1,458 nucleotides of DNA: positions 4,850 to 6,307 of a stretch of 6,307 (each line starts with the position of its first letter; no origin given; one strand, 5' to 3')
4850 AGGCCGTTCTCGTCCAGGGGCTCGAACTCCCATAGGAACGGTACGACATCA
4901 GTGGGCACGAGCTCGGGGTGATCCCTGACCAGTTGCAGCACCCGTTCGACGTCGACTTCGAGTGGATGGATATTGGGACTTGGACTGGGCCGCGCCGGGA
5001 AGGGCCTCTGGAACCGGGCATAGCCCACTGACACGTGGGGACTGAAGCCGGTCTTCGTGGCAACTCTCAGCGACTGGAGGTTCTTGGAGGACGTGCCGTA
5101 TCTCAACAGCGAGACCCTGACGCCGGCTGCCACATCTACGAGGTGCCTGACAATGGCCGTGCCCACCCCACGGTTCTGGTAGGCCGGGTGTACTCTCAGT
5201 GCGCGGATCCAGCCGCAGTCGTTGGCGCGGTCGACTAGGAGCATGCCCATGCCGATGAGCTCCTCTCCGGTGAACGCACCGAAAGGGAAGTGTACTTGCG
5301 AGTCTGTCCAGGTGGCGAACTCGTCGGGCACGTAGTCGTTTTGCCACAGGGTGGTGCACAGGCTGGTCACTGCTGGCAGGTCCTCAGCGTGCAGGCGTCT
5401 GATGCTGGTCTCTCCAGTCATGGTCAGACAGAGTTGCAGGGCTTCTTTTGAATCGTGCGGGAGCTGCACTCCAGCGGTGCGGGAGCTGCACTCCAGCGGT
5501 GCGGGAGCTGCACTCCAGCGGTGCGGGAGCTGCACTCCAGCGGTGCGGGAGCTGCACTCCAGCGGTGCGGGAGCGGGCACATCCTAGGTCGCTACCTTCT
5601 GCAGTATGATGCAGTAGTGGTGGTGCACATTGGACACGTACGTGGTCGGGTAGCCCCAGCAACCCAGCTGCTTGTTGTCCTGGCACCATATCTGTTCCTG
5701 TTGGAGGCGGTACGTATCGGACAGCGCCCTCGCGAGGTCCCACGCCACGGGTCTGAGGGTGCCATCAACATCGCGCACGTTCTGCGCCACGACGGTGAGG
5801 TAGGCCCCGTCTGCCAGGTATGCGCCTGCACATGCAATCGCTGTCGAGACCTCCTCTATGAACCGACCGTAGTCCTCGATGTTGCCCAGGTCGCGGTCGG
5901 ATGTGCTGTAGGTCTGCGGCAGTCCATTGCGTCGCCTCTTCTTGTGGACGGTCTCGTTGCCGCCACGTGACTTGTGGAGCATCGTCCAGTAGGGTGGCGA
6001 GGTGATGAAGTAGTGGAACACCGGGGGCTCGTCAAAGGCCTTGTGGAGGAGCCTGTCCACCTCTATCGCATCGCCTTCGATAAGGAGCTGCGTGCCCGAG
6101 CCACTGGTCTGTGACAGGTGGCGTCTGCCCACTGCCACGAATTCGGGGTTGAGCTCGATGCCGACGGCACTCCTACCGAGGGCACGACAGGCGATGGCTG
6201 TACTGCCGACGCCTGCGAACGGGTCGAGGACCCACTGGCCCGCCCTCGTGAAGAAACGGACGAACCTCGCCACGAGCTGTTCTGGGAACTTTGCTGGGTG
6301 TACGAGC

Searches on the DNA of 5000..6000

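Call 37: search_rna_families(source=window, threshold=evalue, max_evalue=1, start=5000, end=6000)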
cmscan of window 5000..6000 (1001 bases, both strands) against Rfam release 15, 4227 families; matches with E-value up to 1: 0.
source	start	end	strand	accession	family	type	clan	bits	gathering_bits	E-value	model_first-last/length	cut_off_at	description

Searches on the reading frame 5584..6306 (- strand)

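Call 5: search_protein_families(library=pfam, proteins=[window:5584-6306:-], max_evalue=0.01)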
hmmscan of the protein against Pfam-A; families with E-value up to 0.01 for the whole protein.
window:5584-6306:- (240 aa): 2 families
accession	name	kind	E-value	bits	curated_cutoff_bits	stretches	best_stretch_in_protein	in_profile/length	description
PF01555.25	N6_N4_Mtase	-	2.6e-20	73.8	26.7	1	2-58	161-217/221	DNA methylase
PF02475.24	TRM5-TYW2_MTfase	-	0.0006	20.2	28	1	20-60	34-76/164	TRM5/TYW2 methyltransferase domain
